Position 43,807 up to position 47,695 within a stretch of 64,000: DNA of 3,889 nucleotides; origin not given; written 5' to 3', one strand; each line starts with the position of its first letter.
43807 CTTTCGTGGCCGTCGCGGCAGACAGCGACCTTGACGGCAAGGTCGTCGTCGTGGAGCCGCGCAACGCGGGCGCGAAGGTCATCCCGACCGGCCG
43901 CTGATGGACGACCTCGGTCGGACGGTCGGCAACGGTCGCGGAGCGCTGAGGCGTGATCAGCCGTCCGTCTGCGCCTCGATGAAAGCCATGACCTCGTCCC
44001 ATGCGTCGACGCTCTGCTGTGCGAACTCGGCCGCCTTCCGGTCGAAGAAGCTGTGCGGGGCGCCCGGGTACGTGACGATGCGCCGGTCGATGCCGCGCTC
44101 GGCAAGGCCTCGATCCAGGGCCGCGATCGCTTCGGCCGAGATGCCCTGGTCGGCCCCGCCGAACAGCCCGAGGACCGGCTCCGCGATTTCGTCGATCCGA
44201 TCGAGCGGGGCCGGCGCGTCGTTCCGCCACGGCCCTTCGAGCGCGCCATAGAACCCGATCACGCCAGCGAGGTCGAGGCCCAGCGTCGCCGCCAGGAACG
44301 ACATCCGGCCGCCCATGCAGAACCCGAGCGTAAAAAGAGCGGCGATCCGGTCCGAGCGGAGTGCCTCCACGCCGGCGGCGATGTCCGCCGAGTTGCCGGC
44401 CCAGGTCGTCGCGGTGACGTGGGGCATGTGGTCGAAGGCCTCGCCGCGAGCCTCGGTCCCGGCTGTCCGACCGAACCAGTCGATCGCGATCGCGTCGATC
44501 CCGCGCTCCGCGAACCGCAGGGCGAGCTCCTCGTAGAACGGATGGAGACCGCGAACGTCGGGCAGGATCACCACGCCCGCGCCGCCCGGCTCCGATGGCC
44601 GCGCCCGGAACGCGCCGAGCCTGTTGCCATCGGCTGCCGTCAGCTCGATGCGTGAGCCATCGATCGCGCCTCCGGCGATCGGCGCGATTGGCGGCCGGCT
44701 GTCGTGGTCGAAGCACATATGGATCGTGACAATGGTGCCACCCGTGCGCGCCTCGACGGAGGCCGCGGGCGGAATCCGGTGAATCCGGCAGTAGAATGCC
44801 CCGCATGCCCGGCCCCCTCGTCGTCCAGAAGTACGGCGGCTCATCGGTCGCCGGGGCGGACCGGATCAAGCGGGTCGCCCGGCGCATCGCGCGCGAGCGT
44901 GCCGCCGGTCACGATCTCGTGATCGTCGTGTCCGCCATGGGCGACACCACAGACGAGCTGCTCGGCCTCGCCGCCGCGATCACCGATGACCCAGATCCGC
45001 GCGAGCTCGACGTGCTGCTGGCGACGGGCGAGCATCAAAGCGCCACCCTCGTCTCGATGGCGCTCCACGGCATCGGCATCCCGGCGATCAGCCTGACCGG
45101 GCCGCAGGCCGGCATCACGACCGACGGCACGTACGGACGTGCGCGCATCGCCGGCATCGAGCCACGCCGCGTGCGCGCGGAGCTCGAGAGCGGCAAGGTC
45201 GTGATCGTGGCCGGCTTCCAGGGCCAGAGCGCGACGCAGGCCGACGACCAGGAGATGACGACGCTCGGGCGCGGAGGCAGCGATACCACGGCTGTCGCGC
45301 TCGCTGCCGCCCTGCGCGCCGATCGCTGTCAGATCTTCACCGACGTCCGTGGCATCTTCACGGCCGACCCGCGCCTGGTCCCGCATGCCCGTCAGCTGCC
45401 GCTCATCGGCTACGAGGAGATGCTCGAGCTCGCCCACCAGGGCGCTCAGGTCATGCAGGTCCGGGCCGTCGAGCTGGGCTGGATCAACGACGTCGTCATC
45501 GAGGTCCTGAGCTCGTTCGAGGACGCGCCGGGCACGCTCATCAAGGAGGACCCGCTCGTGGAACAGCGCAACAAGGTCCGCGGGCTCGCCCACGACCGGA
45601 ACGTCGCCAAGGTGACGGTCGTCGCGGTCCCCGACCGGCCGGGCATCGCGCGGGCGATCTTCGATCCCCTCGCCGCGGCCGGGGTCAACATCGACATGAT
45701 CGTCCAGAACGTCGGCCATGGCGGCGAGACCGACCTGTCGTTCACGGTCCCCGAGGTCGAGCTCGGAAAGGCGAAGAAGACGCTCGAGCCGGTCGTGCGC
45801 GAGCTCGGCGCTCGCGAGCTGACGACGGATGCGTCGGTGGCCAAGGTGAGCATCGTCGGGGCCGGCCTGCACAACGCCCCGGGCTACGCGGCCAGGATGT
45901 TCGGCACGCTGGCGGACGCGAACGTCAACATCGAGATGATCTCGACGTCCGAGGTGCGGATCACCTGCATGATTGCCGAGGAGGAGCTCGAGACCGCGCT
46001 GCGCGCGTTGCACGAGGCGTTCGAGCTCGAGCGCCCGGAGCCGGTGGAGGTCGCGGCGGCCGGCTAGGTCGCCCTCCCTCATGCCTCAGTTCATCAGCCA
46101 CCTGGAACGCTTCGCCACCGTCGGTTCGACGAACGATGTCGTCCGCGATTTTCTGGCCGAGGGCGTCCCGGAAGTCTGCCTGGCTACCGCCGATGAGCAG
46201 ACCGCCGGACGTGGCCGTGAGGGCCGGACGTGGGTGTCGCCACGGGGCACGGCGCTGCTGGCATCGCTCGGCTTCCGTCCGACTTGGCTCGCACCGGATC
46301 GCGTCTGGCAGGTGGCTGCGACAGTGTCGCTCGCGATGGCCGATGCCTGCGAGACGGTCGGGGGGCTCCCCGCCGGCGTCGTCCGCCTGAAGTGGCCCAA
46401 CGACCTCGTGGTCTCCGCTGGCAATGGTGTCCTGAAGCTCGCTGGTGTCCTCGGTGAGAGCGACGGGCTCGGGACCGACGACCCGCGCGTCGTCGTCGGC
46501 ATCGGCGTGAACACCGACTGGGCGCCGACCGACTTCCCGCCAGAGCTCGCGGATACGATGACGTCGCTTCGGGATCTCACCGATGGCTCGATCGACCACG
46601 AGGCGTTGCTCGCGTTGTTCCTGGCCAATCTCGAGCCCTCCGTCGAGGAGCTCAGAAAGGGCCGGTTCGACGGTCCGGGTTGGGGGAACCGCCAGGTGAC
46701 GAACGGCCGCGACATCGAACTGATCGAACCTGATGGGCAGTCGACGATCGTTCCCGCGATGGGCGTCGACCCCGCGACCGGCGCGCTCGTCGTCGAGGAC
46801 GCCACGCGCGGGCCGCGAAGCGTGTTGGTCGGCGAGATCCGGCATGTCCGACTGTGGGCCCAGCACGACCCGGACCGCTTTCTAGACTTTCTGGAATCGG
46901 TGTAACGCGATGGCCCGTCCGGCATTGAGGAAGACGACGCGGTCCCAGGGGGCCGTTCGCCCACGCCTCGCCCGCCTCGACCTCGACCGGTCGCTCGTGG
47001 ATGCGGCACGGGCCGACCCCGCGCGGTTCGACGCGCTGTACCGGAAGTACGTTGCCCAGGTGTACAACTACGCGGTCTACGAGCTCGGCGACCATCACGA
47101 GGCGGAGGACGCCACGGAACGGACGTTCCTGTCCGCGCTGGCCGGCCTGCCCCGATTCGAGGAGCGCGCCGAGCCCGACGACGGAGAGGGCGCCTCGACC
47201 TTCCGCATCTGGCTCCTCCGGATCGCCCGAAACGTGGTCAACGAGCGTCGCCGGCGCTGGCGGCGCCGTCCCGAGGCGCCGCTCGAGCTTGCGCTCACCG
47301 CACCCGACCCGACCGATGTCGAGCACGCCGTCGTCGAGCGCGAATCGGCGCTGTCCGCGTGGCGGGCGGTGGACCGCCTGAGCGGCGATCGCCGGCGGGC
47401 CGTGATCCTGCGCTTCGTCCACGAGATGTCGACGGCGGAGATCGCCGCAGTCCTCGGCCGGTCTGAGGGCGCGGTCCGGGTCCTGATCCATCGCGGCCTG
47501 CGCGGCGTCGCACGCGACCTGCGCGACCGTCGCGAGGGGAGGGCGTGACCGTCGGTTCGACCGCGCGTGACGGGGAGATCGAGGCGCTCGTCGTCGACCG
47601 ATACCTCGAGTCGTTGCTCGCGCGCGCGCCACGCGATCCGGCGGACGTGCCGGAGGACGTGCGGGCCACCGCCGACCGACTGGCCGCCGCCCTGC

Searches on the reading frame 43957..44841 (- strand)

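Call 60: search_protein_families(library=pfam, proteins=[window:43957-44841:-], max_evalue=0.001)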
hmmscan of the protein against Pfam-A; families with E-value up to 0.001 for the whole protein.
window:43957-44841:- (294 aa): 2 families
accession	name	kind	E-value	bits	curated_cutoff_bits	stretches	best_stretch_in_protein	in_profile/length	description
PF01738.24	DLH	-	5.2e-32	111.6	21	1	77-289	3-214/217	Dienelactone hydrolase family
PF12146.15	Hydrolase_4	-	7e-06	25.9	27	0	102-204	19-114/239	Serine aminopeptidase, S33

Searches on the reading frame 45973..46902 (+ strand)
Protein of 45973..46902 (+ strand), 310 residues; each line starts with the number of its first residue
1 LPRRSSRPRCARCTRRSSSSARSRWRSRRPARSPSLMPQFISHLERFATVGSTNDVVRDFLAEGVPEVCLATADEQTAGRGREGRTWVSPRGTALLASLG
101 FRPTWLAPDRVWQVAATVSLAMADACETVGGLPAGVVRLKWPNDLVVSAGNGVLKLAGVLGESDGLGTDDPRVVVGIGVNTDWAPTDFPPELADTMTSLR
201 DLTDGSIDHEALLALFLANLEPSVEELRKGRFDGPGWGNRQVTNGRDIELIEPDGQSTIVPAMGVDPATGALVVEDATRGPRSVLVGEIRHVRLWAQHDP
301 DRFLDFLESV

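Call 60: search_protein_families(library=pfam, proteins=[window:45973-46902:+], max_evalue=0.001)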
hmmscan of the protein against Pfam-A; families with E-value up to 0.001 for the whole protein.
window:45973-46902:+ (310 aa): 1 family
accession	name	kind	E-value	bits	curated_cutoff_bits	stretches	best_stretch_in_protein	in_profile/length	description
PF03099.24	BPL_LplA_LipB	-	1.2e-16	61.3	21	1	52-180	7-133/133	Biotin/lipoate A/B protein ligase family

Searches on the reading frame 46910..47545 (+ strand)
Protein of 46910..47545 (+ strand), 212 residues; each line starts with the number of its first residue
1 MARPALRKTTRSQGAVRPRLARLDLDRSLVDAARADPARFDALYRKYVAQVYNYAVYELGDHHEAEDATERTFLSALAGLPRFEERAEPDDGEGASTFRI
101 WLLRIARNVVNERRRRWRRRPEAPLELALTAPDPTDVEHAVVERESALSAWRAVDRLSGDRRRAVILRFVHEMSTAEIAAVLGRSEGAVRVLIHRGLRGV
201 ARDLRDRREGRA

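Call 60: search_protein_families(library=pfam, proteins=[window:46910-47545:+], max_evalue=0.001)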
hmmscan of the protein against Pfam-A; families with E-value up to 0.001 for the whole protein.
window:46910-47545:+ (212 aa): 4 families
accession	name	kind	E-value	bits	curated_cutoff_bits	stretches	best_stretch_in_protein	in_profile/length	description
PF08281.18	Sigma70_r4_2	-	4.8e-15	55.4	25.7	1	151-198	5-52/54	Sigma-70, region 4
PF04545.22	Sigma70_r4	-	1.1e-09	38.1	24.1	1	154-198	2-46/50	Sigma-70, region 4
PF04542.20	Sigma70_r2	-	1.7e-09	37.8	24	1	43-118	1-70/71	Sigma-70 region 2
PF13384.12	HTH_23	-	1.6e-05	25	24.6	1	161-195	5-40/50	Homeodomain-like domain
